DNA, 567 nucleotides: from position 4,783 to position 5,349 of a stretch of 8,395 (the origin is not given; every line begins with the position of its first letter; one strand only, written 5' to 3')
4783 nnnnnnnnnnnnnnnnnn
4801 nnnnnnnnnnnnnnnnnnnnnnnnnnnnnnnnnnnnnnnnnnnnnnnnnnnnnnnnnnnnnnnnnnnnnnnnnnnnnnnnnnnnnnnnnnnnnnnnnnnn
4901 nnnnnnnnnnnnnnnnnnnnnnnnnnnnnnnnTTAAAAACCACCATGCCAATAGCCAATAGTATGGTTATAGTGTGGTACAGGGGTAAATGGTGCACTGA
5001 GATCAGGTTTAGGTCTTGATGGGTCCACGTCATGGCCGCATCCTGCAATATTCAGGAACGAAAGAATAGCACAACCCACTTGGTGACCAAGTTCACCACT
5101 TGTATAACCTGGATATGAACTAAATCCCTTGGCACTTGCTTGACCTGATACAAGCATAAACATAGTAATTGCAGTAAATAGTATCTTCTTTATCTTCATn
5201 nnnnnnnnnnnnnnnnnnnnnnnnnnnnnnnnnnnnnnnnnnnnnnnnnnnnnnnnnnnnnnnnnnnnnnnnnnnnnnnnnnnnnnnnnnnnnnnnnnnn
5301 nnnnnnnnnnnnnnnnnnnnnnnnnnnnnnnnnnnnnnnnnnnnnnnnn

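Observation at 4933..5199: Unclassified 88-aa secreted Cys-containing protein next to the T6SS remnant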

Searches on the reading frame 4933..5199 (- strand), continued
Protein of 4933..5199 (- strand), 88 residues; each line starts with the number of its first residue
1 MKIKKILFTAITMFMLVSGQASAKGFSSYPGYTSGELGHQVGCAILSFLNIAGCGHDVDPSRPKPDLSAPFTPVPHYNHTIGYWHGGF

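Call 77: search_protein_families(proteins=[P0007, L004:8037-8291:+, P0005, P0015], library=ncbifam, max_evalue=10)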
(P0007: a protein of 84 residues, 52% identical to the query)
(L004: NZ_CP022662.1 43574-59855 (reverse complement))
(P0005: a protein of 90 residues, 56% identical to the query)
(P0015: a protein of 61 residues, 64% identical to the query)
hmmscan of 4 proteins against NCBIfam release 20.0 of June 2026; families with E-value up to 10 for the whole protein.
P0007 (84 aa): 0 families

L004:8037-8291:+ (85 aa): 0 families

P0005 (90 aa): 0 families

P0015 (61 aa): 0 families

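Call 80: profile_search(alignment_id=A2)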
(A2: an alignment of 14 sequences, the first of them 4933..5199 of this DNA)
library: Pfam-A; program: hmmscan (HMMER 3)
A. the first sequence (88 residues): domains with independent E <= 10: 0; with E <= 0.001: 0
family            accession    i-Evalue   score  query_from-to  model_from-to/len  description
(no Pfam family matches the first sequence, even at E <= 10)
B. every sequence of the alignment scanned on its own (14 sequences): families by number of members that match
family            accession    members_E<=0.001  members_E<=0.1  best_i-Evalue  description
LPAM_1            PF08139.17                 0               1        4.0e-02  Prokaryotic membrane lipoprotein lipid attachment site
DUF456            PF04306.18                 0               1        7.1e-02  Protein of unknown function (DUF456)
TraW_N            PF12477.13                 0               1        7.4e-02  Sex factor F TraW protein N terminal
MccV              PF17508.7                  0               1        7.6e-02  Microcin V bacteriocin

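Call 95: search_protein_families(proteins=[L016:12787-13188:-, L005:10493-11128:+], library=ncbifam, max_evalue=0.01)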
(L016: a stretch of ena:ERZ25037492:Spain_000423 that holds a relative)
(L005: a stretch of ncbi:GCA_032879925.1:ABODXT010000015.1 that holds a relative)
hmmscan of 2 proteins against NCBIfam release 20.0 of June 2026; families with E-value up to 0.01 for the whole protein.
L016:12787-13188:- (133 aa): 7 families
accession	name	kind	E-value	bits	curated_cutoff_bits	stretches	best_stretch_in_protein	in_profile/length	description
NF007418.0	PRK09956.1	equivalog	1e-17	64.2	583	1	2-129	189-304/308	ISNCY family transposase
TIGR01784.1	T_den_put_tspse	subfamily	9.6e-17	61.7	52.1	1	6-128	166-270/273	Rpn family recombination-promoting nuclease/putative transposase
NF007361.0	PRK09857.1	equivalog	9.5e-15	54.8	583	1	2-69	189-256/292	recombination-promoting nuclease RpnA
NF004266.1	PRK05687.1-1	equivalog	1.9e-06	27.5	260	1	44-103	34-93/230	flagellar assembly protein FliH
NF004267.1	PRK05687.1-3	equivalog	1.5e-05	24.3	293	1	53-112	61-120/266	flagellar assembly protein FliH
NF004270.2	PRK05687.2-1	equivalog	2.8e-05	23.8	180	1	61-103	43-89/223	flagellar assembly protein FliH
NF009925.1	PRK13386.1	equivalog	4.4e-05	22.9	192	1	59-105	42-88/228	flagellar assembly protein FliH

L005:10493-11128:+ (211 aa): 5 families
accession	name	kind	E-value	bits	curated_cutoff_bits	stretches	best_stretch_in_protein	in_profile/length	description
NF040481.1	YdcK_fam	equivalog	1.3e-17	63.7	350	1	16-124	22-133/326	YdcK family protein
NF040510.1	avirulen_svx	equivalog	1.9e-07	30.1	625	1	33-113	460-542/601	Svx/AvrXca family virulence/avirulence protein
NF052502.1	man1P_GTase_Rv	exception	0.0011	17.9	440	1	42-109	234-301/352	mannose-1-phosphate guanylyltransferase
TIGR03570.1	NeuD_NnaD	subfamily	0.0014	18.2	160.8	1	55-111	118-174/202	NeuD/PglB/VioB family sugar acetyltransferase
NF003657.0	PRK05289.1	equivalog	0.0047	16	226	1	55-105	125-175/264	acyl-ACP--UDP-N-acetylglucosamine O-acyltransferase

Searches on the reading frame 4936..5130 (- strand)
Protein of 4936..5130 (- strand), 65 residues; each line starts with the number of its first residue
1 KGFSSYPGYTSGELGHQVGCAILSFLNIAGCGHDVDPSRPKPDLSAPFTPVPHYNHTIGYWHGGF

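Call 94: search_solved_structures(query=A4, max_evalue=10)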
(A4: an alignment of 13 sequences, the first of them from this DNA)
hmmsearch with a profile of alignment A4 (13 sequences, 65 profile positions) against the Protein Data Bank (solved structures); distinct sequences matched with E-value up to 10: 1.
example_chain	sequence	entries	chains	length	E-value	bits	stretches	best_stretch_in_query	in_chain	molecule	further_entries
3g7n_A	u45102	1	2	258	0.26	14.8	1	3-35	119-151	Lipase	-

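Call 110: predict_structure(alignment_id=A4)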
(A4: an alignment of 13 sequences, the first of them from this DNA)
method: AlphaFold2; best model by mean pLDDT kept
length: 65 residues; sequences in the alignment: 13
mean_pLDDT: 48.9   pTM: 0.24
mean pLDDT of the five models: 48.9, 47.9, 47.3, 46.4, 43.8
residues with pLDDT >= 90: 0; 70-90: 0; 50-70: 27; < 50: 38
segments of 3 or more residues with pLDDT < 50: 1-11, 27-36, 52-65
pLDDT, mean of each block of 10 residues (from residue 1): 46 55 52 48 53 45 39
secondary structure, 60 per line:
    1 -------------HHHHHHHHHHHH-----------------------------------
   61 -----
elements in order: H14-25
